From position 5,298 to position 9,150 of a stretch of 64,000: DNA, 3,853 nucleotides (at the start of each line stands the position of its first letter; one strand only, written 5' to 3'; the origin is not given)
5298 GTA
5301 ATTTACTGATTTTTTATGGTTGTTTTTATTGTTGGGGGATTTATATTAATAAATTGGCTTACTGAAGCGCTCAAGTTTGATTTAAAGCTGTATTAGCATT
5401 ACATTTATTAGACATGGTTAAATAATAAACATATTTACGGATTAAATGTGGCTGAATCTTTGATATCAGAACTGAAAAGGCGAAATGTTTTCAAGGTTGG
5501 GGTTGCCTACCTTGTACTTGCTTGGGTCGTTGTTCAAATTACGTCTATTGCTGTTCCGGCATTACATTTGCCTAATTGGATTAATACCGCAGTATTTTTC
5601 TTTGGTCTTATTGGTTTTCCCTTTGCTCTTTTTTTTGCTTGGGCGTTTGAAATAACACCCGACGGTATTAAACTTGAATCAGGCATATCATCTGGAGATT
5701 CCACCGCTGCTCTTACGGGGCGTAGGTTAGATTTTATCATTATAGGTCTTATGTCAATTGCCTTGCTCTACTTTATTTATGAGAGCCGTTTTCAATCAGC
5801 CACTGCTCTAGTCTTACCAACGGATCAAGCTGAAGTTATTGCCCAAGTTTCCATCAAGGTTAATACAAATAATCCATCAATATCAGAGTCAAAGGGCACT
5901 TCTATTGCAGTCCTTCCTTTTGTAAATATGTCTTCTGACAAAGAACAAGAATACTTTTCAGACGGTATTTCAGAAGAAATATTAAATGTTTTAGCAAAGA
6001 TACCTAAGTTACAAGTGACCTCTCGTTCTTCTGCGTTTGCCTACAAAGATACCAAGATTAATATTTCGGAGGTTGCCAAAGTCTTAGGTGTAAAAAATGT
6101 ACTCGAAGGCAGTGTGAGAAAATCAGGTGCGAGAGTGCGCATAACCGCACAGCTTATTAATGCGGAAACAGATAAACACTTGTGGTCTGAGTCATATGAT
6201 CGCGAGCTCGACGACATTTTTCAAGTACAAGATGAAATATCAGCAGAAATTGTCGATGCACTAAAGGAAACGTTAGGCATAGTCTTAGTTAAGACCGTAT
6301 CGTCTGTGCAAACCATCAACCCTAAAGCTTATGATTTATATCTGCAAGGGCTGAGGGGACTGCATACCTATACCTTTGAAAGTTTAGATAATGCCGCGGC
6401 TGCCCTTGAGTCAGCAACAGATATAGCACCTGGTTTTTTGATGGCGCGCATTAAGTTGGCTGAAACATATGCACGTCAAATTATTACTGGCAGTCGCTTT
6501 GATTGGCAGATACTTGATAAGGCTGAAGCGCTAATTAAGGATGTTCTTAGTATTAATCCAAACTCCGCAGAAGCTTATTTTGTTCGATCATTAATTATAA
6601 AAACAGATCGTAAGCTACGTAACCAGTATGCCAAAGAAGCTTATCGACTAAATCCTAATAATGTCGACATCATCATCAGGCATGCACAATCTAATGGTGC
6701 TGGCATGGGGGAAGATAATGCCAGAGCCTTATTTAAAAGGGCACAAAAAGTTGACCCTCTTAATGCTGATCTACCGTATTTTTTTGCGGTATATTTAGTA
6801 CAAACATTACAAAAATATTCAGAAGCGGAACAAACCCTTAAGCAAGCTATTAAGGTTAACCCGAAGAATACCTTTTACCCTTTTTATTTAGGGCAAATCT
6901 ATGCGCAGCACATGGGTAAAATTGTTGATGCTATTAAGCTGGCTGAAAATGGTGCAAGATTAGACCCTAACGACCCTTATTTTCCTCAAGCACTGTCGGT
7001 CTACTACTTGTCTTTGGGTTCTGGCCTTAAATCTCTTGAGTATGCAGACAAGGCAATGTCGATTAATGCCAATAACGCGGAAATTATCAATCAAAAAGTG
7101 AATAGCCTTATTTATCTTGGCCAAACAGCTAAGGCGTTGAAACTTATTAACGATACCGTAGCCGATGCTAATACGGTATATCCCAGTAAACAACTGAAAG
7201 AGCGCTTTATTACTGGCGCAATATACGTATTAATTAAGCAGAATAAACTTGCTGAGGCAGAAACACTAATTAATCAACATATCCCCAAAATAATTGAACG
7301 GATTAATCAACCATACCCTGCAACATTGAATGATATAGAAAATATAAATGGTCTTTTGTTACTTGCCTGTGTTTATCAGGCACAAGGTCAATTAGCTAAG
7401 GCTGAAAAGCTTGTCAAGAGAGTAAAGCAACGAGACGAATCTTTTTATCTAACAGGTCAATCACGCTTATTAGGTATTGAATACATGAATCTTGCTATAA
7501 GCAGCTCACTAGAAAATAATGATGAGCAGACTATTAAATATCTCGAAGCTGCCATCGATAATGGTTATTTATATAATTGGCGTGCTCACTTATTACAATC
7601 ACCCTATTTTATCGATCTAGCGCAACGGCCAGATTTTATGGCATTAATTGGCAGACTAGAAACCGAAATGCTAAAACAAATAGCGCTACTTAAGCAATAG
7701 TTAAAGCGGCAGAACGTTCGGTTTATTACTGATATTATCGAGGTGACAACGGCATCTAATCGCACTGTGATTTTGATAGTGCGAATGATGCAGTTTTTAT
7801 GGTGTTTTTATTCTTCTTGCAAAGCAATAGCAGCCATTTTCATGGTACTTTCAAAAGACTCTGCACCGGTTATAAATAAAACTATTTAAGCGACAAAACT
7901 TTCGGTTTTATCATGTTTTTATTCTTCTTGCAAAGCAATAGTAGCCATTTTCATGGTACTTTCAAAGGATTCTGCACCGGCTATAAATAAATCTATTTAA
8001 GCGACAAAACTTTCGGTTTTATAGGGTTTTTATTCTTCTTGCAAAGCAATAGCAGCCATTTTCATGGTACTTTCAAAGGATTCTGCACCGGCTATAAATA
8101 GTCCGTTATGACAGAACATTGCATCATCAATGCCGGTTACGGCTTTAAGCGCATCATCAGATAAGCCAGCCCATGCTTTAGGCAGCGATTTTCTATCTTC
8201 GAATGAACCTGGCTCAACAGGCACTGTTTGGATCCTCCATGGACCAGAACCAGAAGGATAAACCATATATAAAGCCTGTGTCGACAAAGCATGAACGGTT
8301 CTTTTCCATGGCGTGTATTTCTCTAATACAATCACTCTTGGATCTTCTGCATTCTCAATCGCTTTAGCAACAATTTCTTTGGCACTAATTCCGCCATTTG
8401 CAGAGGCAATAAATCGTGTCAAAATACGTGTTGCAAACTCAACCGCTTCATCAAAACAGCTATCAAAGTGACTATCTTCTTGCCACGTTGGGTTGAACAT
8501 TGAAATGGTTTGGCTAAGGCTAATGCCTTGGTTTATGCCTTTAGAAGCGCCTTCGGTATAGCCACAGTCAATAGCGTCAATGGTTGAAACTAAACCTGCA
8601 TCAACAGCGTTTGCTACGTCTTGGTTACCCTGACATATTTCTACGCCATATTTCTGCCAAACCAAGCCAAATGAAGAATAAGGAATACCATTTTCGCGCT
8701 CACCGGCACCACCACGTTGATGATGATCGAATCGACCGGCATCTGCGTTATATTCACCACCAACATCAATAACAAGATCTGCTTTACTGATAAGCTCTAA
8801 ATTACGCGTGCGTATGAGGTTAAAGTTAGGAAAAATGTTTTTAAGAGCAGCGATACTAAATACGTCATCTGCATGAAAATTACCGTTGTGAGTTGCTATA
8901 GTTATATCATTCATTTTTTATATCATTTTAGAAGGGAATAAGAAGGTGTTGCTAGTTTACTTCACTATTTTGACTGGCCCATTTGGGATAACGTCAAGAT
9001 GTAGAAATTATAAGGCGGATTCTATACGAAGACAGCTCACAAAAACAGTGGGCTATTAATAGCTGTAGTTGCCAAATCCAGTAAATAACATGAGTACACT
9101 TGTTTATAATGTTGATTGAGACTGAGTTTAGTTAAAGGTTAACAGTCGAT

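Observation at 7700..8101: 110-bp tandem triplication made of a gene's own 3' coding end plus a short spacer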

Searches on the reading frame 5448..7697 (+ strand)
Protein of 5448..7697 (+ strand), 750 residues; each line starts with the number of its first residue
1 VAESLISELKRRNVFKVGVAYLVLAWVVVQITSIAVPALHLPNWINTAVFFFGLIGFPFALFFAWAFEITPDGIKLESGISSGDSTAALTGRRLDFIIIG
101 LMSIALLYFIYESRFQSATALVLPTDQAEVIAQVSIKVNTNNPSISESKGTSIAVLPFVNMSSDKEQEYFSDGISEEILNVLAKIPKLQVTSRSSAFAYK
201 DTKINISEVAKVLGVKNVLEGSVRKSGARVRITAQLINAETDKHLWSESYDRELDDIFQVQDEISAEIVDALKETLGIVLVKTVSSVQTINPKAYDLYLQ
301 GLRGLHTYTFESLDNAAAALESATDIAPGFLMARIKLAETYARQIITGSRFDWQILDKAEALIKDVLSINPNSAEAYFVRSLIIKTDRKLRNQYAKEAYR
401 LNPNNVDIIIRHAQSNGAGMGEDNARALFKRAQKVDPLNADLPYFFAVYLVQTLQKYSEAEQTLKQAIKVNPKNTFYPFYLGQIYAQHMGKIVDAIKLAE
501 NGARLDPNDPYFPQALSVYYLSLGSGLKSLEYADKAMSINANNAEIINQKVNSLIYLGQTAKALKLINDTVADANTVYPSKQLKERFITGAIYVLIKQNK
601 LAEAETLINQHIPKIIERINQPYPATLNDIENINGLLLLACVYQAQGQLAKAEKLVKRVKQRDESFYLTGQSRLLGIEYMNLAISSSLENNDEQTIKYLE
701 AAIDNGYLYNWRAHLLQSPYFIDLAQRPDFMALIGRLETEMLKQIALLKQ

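Call 8: search_protein_families(library=pfam, proteins=[window:5448-7697:+])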
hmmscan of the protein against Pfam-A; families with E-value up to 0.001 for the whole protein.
window:5448-7697:+ (750 aa): 10 families
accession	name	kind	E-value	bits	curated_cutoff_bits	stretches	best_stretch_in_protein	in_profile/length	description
PF14559.12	TPR_19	-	2.6e-16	60.1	25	1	423-474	8-58/68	Tetratricopeptide repeat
PF13428.12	TPR_14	-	3.6e-11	43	23.5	0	453-475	13-35/44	Tetratricopeptide repeat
PF13431.12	TPR_17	-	3.1e-09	36.8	24.4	0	630-653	10-33/34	Tetratricopeptide repeat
PF07719.23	TPR_2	-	3.9e-08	33.2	27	0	635-663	3-31/34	Tetratricopeptide repeat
PF13432.12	TPR_16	-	2.5e-07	31.4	32.7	0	454-510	10-65/65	Tetratricopeptide repeat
PF12895.13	ANAPC3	-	3.1e-05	24.6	27.2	0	631-672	21-65/82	Anaphase-promoting complex, cyclosome, subunit 3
PF00515.34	TPR_1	-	0.00015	21.9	27.8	0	454-474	14-34/34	Tetratricopeptide repeat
PF12569.14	NatA_aux_su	-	0.00015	21.3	33.3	0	444-521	196-271/515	N-terminal acetyltransferase A, auxiliary subunit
PF13176.12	TPR_7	-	0.00036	20.9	27.9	0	636-658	2-24/36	Tetratricopeptide repeat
PF23914.1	TPR_CcmH_CycH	-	0.00038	20.8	42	0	396-473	74-153/158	Cytochrome c-type biogenesis protein H TPR domain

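Call 35: find_encoding_contigs(protein=window:5460-7697:+, flank=10000, max_places=10)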
Protein window:5460-7697:+ (746 aa): 3 contigs read that carry it; 2 places shown.
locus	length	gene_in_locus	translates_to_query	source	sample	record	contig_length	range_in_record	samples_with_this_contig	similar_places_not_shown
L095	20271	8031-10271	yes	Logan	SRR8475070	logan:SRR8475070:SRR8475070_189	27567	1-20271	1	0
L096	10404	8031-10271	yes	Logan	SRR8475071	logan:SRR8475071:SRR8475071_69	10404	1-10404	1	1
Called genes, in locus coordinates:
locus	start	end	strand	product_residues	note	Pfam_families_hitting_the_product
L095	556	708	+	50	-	-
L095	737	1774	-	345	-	PF00144:Beta-lactamase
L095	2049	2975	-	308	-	PF00126:HTH_1, PF03466:LysR_substrate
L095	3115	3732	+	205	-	PF01810:LysE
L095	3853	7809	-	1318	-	PF08447:PAS_3, PF00989:PAS, PF08448:PAS_4, PF13426:PAS_9, PF08447:PAS_3, PF10114:PocR, PF00989:PAS, PF13426:PAS_9, +3 more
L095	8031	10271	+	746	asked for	PF13428:TPR_14 (faint), PF13432:TPR_16 (faint), PF07719:TPR_2 (faint), PF13431:TPR_17 (faint), PF14559:TPR_19 (faint), PF12895:ANAPC3 (faint)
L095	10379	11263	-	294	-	PF03690:MYG1_exonuc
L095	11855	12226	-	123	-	PF00903:Glyoxalase (faint)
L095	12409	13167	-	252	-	PF00497:SBP_bac_3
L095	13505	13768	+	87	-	-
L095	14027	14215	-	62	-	PF11127:YgaP-like_TM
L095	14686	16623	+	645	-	PF02129:Peptidase_S15, PF00561:Abhydrolase_1, PF01738:DLH (weak), PF12697:Abhydrolase_6 (weak), PF20434:BD-FAE, PF00326:Peptidase_S9, PF00756:Esterase (weak), PF03959:FSH1 (weak), +4 more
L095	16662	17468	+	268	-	PF00551:Formyl_trans_N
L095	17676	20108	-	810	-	PF00082:Peptidase_S8, PF02225:PA, PF00082:Peptidase_S8, PF04151:PPC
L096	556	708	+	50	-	-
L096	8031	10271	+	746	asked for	PF13428:TPR_14 (faint), PF13432:TPR_16 (faint), PF07719:TPR_2 (faint), PF13431:TPR_17 (faint), PF14559:TPR_19 (faint), PF12895:ANAPC3 (faint)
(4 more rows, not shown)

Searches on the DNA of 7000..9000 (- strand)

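Call 16: search_rna_families(source=window, start=7000, end=9000, threshold=evalue, max_evalue=1)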
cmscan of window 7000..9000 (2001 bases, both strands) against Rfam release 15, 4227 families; matches with E-value up to 1: 1.
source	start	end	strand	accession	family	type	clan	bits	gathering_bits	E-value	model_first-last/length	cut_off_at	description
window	7809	7979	-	RF02116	FAS-AS1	Gene; lncRNA;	-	26.3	55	0.95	1-171/171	no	FAS antisense RNA 1 conserved region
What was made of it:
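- On Structured RNA / 3'-UTR regulatory element: The only Rfam match has E=0.95, far below gathering (call 16).
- Only a sub-threshold Rfam hit (call 16). No Rfam family (call 16).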

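Call 50: search_rna_families(source=L021, start=7000, end=7300, threshold=evalue, max_evalue=1)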
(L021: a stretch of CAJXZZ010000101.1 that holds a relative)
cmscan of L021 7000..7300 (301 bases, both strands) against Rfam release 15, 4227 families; matches with E-value up to 1: 1.
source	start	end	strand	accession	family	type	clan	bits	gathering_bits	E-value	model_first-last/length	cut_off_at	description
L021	7092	7158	-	RF01404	PinT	Gene; sRNA;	-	17.9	60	0.23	1-76/76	no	PinT (STnc440) Hfq binding RNA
